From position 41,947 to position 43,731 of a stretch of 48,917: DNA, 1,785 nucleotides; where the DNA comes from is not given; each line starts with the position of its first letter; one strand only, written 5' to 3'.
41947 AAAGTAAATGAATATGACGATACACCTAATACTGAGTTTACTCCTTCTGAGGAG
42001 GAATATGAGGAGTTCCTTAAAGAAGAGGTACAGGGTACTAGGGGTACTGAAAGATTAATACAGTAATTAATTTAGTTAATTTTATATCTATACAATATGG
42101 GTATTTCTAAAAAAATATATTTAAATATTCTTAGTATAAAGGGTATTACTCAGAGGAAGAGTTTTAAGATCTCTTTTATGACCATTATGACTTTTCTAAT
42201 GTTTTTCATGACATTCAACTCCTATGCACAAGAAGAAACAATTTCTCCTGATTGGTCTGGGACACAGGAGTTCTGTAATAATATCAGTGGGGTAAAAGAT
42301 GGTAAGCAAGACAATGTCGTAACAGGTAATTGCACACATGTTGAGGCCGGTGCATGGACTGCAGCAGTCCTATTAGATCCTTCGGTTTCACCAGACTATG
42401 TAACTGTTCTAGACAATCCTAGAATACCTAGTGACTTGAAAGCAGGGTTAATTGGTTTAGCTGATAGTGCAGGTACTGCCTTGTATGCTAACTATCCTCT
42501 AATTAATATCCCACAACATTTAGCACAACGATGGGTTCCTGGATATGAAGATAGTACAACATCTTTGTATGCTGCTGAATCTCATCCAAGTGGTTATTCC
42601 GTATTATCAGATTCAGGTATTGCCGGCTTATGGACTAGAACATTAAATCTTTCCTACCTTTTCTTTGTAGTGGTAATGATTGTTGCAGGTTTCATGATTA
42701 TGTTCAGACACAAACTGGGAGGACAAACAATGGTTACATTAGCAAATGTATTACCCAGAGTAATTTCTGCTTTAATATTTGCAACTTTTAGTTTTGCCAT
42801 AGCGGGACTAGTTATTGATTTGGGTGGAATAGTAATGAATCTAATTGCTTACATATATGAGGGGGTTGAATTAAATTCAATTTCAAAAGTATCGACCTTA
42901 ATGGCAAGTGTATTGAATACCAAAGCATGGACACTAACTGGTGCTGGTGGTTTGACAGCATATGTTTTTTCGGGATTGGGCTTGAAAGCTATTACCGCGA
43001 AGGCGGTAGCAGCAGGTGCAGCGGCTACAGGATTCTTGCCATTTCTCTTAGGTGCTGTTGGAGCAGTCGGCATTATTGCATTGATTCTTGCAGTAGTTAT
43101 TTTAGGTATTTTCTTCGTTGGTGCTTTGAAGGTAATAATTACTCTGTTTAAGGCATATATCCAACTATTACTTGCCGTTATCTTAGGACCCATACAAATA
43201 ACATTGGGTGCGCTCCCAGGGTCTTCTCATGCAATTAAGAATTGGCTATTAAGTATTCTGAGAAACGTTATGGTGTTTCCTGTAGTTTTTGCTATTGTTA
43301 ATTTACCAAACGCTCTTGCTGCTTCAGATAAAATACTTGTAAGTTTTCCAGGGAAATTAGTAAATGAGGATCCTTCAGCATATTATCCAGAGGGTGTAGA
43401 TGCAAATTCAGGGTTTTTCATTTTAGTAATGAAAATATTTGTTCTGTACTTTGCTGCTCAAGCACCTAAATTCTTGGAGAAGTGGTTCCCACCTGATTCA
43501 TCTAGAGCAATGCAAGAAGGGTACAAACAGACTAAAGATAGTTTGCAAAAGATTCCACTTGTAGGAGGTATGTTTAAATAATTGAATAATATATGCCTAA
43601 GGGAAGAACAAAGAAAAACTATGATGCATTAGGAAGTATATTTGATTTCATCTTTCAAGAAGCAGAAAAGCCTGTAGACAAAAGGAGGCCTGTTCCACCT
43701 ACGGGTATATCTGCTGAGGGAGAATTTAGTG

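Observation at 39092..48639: Candidate host-wall-breaching secretion apparatus: second half of a split, relaxase-free T4SS-like system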

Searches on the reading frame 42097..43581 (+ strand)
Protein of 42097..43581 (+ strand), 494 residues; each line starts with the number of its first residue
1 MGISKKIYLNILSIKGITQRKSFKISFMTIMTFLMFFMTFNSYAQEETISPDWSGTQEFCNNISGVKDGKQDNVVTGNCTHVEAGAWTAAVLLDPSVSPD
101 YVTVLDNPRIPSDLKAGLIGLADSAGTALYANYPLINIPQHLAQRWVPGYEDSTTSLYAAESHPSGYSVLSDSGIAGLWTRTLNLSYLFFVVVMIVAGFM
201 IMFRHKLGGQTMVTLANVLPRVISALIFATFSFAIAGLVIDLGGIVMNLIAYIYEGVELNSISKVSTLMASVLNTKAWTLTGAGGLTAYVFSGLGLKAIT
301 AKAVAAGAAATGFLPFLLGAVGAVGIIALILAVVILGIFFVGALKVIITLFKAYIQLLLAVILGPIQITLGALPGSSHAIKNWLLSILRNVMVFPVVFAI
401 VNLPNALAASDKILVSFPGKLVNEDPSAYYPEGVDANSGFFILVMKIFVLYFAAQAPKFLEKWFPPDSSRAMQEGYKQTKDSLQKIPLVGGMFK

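Call 5: search_protein_families(library=pfam, proteins=[window:42097-43581:+], max_evalue=0.1)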
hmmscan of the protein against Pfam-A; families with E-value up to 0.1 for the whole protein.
window:42097-43581:+ (494 aa): 0 families

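Call 10: search_protein_families(library=ncbifam, proteins=[window:42097-43581:+], max_evalue=0.1)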
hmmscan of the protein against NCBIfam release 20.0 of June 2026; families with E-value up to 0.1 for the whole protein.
window:42097-43581:+ (494 aa): 0 families

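Call 17: find_homologous_proteins(query=window:42097-43581:+, max_evalue=0.001)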
Query window:42097-43581:+ (494 aa): 266 proteins with E <= 0.001 among 8000 candidates; the best 120 are listed.
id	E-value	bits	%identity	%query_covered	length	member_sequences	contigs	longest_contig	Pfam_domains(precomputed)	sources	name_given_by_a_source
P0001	0.0e+0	1073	100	100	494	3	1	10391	-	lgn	-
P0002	6.7e-173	594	58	100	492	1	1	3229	-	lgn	-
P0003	8.1e-172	590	58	100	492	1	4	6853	-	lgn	-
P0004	2.3e-163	563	56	100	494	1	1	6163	-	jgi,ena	jgi:hypothetical protein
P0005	8.5e-163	561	55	100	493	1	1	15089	-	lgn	-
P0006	1.1e-162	560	57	100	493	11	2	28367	-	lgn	-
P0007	1.4e-161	557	55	100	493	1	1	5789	-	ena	-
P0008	1.6e-161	556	54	100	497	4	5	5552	-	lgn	-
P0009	4.9e-161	555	54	100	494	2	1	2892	-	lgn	-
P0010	1.6e-159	550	53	100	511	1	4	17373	-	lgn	-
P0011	3.2e-155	536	58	94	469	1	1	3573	-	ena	-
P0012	3.5e-155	536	52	100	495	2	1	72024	-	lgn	-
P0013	5.1e-155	535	55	98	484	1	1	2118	-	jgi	-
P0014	6.7e-155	535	54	100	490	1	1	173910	-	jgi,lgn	-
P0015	9.4e-155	534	52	100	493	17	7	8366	-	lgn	-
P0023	9.9e-153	527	54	100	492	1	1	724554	-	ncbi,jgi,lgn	ncbi:MAG: hypothetical protein ACOX0X_01310 [Candidatus Dojkabacteria bacterium]|jgi:hypothetical pr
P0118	1.6e-116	408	45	97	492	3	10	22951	-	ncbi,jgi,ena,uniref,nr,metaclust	ncbi:MAG: hypothetical protein UR73_C0017G0005 [candidate division WS6 bacterium GW2011_GWF1_35_23]|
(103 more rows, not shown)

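Call 19: search_solved_structures(query=window:42097-43581:+, max_evalue=10)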
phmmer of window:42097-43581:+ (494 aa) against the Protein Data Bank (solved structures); distinct sequences matched with E-value up to 10: 0.

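Call 23: find_encoding_contigs(protein=P0023, flank=10000, max_places=2)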
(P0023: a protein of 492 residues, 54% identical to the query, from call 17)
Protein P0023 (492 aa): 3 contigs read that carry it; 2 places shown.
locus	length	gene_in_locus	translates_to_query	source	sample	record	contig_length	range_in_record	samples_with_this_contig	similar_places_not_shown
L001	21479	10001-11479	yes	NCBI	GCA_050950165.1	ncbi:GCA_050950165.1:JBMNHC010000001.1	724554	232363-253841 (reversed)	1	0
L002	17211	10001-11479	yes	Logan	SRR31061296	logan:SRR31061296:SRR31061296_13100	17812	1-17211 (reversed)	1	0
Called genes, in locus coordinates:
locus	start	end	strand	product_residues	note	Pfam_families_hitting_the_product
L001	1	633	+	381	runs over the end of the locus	PF08529:NusA_N, PF13184:KH_NusA_1st, PF26594:KH_NusA_2nd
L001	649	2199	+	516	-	PF00009:GTP_EFTU, PF01926:MMR_HSR1, PF11987:IF-2, PF14578:GTP_EFTU_D4 (faint)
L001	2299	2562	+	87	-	PF00312:Ribosomal_S15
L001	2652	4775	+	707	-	PF01138:RNase_PH, PF03725:RNase_PH_C (weak), PF03726:PNPase (weak), PF01138:RNase_PH, PF00013:KH_1, PF00575:S1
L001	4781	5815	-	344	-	PF17125:Methyltr_RsmF_N, PF01189:Methyltr_RsmB-F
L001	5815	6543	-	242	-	PF04452:Methyltrans_RNA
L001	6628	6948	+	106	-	-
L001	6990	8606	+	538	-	PF00041:fn3 (weak), PF16656:Pur_ac_phosph_N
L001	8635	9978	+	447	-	-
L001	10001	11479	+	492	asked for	-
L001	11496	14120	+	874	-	-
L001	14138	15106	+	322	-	-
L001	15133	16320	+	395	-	PF08239:SH3_3 (faint)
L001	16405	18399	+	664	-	PF00580:UvrD-helicase, PF13245:AAA_19, PF13604:AAA_30 (faint), PF01443:Viral_helicase1 (faint), PF13361:UvrD_C, PF13538:UvrD_C_2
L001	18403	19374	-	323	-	PF07501:G5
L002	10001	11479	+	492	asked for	-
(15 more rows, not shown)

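Call 24: find_encoding_contigs(protein=P0118, flank=10000, max_places=3)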
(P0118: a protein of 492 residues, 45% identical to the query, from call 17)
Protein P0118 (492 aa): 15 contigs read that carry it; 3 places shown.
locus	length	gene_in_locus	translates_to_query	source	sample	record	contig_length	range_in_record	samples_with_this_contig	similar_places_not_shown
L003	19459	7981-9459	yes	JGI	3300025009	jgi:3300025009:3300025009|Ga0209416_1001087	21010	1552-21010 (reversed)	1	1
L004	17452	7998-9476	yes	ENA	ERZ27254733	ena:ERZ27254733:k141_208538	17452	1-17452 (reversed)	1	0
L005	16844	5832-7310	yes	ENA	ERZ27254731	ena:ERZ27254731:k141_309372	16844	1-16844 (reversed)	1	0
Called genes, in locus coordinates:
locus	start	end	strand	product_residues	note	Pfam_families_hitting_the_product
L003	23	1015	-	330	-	PF17125:Methyltr_RsmF_N, PF01189:Methyltr_RsmB-F, PF13847:Methyltransf_31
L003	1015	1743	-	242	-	PF04452:Methyltrans_RNA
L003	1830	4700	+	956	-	PF16656:Pur_ac_phosph_N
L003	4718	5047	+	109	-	-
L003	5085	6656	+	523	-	PF00041:fn3 (faint), PF16656:Pur_ac_phosph_N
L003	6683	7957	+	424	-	-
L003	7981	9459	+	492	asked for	-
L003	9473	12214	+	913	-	PF01551:Peptidase_M23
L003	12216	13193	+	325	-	-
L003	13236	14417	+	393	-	-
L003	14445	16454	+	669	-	PF00580:UvrD-helicase, PF13245:AAA_19, PF13604:AAA_30 (faint), PF01443:Viral_helicase1 (faint), PF13361:UvrD_C, PF13538:UvrD_C_2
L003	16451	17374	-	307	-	-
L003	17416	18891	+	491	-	PF12895:ANAPC3 (faint), PF00515:TPR_1 (faint), PF07719:TPR_2 (faint), PF13414:TPR_11 (faint), PF13424:TPR_12 (faint), PF13428:TPR_14 (faint), PF13432:TPR_16 (faint), PF14559:TPR_19 (faint), +2 more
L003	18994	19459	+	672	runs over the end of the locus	?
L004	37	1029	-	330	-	PF17125:Methyltr_RsmF_N, PF01189:Methyltr_RsmB-F, PF13847:Methyltransf_31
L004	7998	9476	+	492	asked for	-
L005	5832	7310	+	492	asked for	-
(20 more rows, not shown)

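Call 30: find_related_loci(query=A1, collection=genome_contigs, flank=10000)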
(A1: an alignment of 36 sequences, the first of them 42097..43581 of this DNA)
Query A1 (494 aa) in genome_contigs; peptide patterns used: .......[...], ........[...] (x = any residue, [..] = any of these).
365 stretches matched a pattern; 319 encode a relative of the query (tblastn E <= 1e-3); the best 80 are kept; 80 distinct loci.
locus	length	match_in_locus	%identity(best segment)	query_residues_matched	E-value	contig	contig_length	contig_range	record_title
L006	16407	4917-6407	56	1-494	3e-164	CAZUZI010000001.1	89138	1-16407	MAG TPA_asm: uncultured Candidatus Saccharibacteria bacterium isolate binchicken_co117_311 genome assembly, contig: NODE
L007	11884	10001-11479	57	1-494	3e-162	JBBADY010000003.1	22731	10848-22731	MAG: Candidatus Dojkabacteria bacterium isolate SO_2017_LW2_135 scaffold_5057_c1_LW138R_2017, whole genome shotgun seque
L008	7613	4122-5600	57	1-494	3e-162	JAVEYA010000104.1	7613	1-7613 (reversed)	MAG: Clostridia bacterium isolate BF4_187 NODE_32731_length_7613_cov_4.808710_Biofilm4, whole genome shotgun sequence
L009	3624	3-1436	55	16-494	4e-166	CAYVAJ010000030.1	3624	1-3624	MAG TPA_asm: uncultured Gammaproteobacteria bacterium isolate SRP144015_co1_62 genome assembly, contig: NODE_10195_lengt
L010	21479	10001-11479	52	1-494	4e-159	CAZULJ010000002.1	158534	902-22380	MAG TPA_asm: uncultured Candidatus Saccharibacteria bacterium isolate binchicken_co27_145 genome assembly, contig: NODE_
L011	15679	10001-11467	54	1-494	1e-156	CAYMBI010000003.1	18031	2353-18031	MAG TPA_asm: uncultured Candidatus Saccharibacteria bacterium isolate SRP093185_co1_143 genome assembly, contig: NODE_19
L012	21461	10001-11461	52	5-494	2e-152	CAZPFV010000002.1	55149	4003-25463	MAG TPA_asm: uncultured Candidatus Saccharibacteria bacterium isolate binchicken_co45_679 genome assembly, contig: NODE_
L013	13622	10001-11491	52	1-494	2e-151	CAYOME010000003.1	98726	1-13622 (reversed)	MAG TPA_asm: uncultured Candidatus Saccharibacteria bacterium isolate SRP294416_co1_589 genome assembly, contig: NODE_20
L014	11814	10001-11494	52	1-494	4e-151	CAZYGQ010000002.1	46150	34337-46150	MAG TPA_asm: uncultured Candidatus Saccharibacteria bacterium isolate binchicken_co39_443 genome assembly, contig: NODE_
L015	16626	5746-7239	50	1-494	2e-150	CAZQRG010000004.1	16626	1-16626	MAG TPA_asm: uncultured Candidatus Saccharibacteria bacterium isolate SRP192927_co1_760 genome assembly, contig: NODE_73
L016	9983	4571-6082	53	1-494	6e-149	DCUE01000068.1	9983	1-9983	MAG TPA_asm: Candidatus Dojkabacteria bacterium UBA2222 UBA2222_contig_35410, whole genome shotgun sequence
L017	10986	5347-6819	52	5-493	7e-149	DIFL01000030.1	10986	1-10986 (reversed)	MAG TPA_asm: Candidatus Dojkabacteria bacterium UBA5749 UBA5749_contig_28636, whole genome shotgun sequence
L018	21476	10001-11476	54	1-494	4e-148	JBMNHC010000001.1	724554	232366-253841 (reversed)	MAG: Candidatus Dojkabacteria bacterium isolate SBF912LR0FQ0005 contig_58766, whole genome shotgun sequence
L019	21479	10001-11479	54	1-494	6e-146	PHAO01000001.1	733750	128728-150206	MAG: Candidatus Dojkabacteria bacterium HGW-Dojkabacteria-1 bjp_ig2158_scaffold_0, whole genome shotgun sequence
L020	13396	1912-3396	52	1-494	9e-145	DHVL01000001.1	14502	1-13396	MAG TPA_asm: Candidatus Dojkabacteria bacterium UBA5209 UBA5209_contig_38194, whole genome shotgun sequence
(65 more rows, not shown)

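Call 32: predict_structure(alignment_id=A1)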
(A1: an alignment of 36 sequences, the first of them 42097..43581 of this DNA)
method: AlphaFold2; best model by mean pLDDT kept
length: 494 residues; sequences in the alignment: 36
mean_pLDDT: 65.2   pTM: 0.45
mean pLDDT of the five models: 65.2, 64.6, 59.5, 57.3, 54.1
residues with pLDDT >= 90: 0; 70-90: 217; 50-70: 173; < 50: 104
segments of 3 or more residues with pLDDT < 50: 132-142, 146-164, 210-212, 214-216, 276-297, 302-319, 415-424, 429-434, 487-490, 492-494
pLDDT, mean of each block of 10 residues (from residue 1): 78 82 84 77 60 72 69 58 66 76 77 75 61 48 45 43 49 56 63 59 51 53 74 81 83 71 71 52 41 47 45 47 61 77 84 85 78 72 85 87 73 49 48 52 75 82 68 59 54 46
secondary structure, 60 per line:
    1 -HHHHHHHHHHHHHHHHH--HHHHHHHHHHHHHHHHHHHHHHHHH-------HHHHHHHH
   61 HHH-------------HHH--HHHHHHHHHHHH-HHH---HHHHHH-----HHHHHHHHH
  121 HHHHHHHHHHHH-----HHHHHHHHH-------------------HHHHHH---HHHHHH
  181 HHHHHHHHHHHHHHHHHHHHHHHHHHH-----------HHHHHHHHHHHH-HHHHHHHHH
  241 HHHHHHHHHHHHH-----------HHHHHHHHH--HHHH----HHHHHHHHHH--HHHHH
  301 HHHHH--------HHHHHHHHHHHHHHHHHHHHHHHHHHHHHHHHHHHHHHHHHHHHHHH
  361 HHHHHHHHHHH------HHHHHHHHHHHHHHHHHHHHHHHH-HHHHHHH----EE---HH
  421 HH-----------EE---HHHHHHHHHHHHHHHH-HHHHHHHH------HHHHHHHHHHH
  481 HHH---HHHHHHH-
elements in order: H2-18 H21-45 H53-63 H82-93 H101-106 H112-132 H138-146 H166-171 H175-207 H219-230 H232-253 H265-273 H276-279 H284-293 H296-305 H314-371 H378-401 H403-409 H419-422 H439-454 H456-463 H470-483 H487-493

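Call 39: fold_search(model_id=the predicted structure, library=pdb)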
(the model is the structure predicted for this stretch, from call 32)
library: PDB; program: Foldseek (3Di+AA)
matches with E <= 10: 103; with E <= 0.001: 0
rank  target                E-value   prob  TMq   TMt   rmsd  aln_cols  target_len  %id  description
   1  8rtd_L                1.4e-02  1.00  0.23  0.38  15.6       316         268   15  Stalk-Arches-IMC structure from the fully-assembled R388 type IV secretion system determined by cryo-EM. (released 2024-06-19)
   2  7o3v_F                4.0e-02  0.92  0.18  0.29  15.6       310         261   15  Stalk complex structure (TrwJ/VirB5-TrwI/VirB6) from the fully-assembled R388 type IV secretion system determined by c (released 2022-06-22)
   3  7o3v_G                5.9e-02  0.97  0.23  0.39  18.3       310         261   15  Stalk complex structure (TrwJ/VirB5-TrwI/VirB6) from the fully-assembled R388 type IV secretion system determined by c (released 2022-06-22)
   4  7o3v_J                7.4e-02  0.87  0.19  0.30  17.3       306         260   19  Stalk complex structure (TrwJ/VirB5-TrwI/VirB6) from the fully-assembled R388 type IV secretion system determined by c (released 2022-06-22)
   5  7o3v_I                7.2e-01  0.41  0.17  0.32  13.1       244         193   16  Stalk complex structure (TrwJ/VirB5-TrwI/VirB6) from the fully-assembled R388 type IV secretion system determined by c (released 2022-06-22)
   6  7o3v_H                9.0e-01  0.69  0.18  0.43  14.0       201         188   17  Stalk complex structure (TrwJ/VirB5-TrwI/VirB6) from the fully-assembled R388 type IV secretion system determined by c (released 2022-06-22)
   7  9ngy_FP1              9.0e-01  0.28  0.18  0.12  32.8       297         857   15  In situ cryo-EM structure of protochannel (DotA-IcmX) of the Legionella Dot/Icm T4SS machine (released 2025-09-17)
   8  7udm_A                9.4e-01  0.28  0.14  0.22  14.7       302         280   12  Crystal structure of designed helical repeat protein RPB_PLP1_R6 in alternative conformation 1 (with peptide) (released 2023-03-22)
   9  7vl9_R                9.8e-01  0.11  0.13  0.18  29.7       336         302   12  Cryo-EM structure of the CCL15(26-92) bound CCR1-Gi complex (released 2022-03-23)
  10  8j2g_A                1.0e+00  0.06  0.07  0.10  23.5       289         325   12  Human ZnT1-D47N/D255N mutant (released 2024-04-17)
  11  7p5j_A                1.5e+00  0.07  0.12  0.14  26.9       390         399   13  Cryo-EM structure of human TTYH1 in GDN (released 2021-08-11)
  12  6o7u_m                1.8e+00  0.09  0.09  0.20  21.1       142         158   13  Saccharomyces cerevisiae V-ATPase Stv1-VO (released 2019-04-03)
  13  6o7t_i                1.9e+00  0.09  0.09  0.20  21.2       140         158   13  Saccharomyces cerevisiae V-ATPase Vph1-VO (released 2019-04-03)
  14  7udn_B                2.0e+00  0.06  0.10  0.15  26.1       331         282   11  Crystal structure of designed helical repeat protein RPB_PLP1_R6 in alternative conformation 2 (released 2023-03-22)
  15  7udm_B                2.3e+00  0.15  0.16  0.23  13.4       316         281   11  Crystal structure of designed helical repeat protein RPB_PLP1_R6 in alternative conformation 1 (with peptide) (released 2023-03-22)
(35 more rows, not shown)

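Call 40: search_solved_structures(query=A1, max_evalue=10, show_alignments=3)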
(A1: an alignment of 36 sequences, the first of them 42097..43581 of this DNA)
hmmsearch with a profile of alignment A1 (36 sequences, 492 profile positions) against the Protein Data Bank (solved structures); distinct sequences matched with E-value up to 10: 0.

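Call 41: search_protein_representatives(alignment_id=A1)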
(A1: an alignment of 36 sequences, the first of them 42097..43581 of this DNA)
Query: 36 sequences, 492 profile positions. Proteins with E-value up to 0.001 (for the whole library): 3362; up to 1e-10: 2863; up to 1e-30: 863. The best 150 are listed.
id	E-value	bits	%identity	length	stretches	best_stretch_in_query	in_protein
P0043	2.6e-215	732.3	-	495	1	1-491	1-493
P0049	9.8e-209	710.6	-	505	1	1-492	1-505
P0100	6.5e-199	678.3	-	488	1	1-492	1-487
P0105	5.9e-179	612.4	-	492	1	1-492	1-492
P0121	5.3e-176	602.7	-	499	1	1-492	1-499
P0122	1.0e-174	598.5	-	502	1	1-492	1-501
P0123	4.7e-173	592.9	-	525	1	1-492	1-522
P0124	7.3e-170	582.4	-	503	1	1-492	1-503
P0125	3.4e-149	514.3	-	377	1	1-379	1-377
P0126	5.1e-144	497.2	-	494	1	5-492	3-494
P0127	6.4e-139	480.4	-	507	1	1-492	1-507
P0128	5.6e-136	470.7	-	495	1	3-491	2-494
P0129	6.4e-124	430.9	-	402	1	1-389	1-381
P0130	1.4e-118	413.2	-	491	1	20-490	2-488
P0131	5.6e-117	408.0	-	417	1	21-438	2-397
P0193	1.1e-70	255.4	-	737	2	163-491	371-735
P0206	2.5e-65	237.6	-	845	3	163-260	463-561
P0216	1.6e-62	228.4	-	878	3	163-261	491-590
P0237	7.3e-45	170.1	-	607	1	157-407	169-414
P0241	1.3e-43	166.0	-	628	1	157-400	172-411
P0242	1.3e-43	166.0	-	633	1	159-401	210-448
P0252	1.1e-42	163.0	-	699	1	24-408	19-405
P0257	2.2e-42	162.0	-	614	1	166-405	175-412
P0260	3.0e-42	161.5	-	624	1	165-401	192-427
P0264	8.3e-42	160.1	-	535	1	30-397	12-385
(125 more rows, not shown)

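Call 43: search_protein_families(library=pfam, alignment_id=A2, max_evalue=0.01)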
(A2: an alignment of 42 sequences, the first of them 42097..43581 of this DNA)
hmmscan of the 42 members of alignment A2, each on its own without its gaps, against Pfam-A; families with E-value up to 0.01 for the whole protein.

A. member 1, window:42097-43581:+ (494 aa): 0 families

B. families by the number of members that match (of 42 scanned): 5 families
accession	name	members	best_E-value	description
PF04610.19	TrbL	2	0.0049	TrbL/VirB6 plasmid conjugal transfer protein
PF04654.17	DUF599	1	0.0019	Protein of unknown function, DUF599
PF02163.28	Peptidase_M50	1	0.002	Peptidase family M50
PF05297.16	Herpes_LMP1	1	0.0058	Herpesvirus latent membrane protein 1 (LMP1)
PF03699.18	UPF0182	1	0.0062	Uncharacterised protein family (UPF0182)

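Call 44: find_homologous_proteins(query=A2, max_evalue=0.001)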
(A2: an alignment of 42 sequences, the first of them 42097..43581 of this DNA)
Query A2 (42 sequences) (494 aa, profile of the alignment): 262 proteins with E <= 0.001 among 8000 candidates; the best 120 are listed.
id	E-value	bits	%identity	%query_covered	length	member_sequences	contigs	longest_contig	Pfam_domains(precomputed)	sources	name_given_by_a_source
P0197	5.5e-116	407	32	66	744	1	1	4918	-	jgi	-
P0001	2.5e-112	395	100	100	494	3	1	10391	-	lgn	-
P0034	4.6e-111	391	50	99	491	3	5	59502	-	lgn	-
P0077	6.2e-110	387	50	99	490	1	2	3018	-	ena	-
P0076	7.4e-110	387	50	99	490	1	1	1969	-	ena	-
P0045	1.0e-109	386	52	100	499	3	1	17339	-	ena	-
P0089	1.3e-109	386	49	99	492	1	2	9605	-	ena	-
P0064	2.2e-109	385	48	99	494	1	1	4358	-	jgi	-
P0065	2.5e-109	385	49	99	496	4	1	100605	-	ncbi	-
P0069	3.6e-109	384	48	99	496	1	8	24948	-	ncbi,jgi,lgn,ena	jgi:hypothetical protein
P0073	3.8e-109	384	50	99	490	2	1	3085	-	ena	-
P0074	5.1e-109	384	48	99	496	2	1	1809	-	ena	-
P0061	6.2e-109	383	49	99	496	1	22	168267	-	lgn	-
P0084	7.1e-109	383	48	99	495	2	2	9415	-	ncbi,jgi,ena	-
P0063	7.1e-109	383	49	99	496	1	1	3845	-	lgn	-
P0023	5.6e-106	374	54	100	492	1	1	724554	-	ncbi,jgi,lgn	ncbi:MAG: hypothetical protein ACOX0X_01310 [Candidatus Dojkabacteria bacterium]|jgi:hypothetical pr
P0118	6.7e-105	370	45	97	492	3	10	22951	-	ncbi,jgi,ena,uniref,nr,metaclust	ncbi:MAG: hypothetical protein UR73_C0017G0005 [candidate division WS6 bacterium GW2011_GWF1_35_23]|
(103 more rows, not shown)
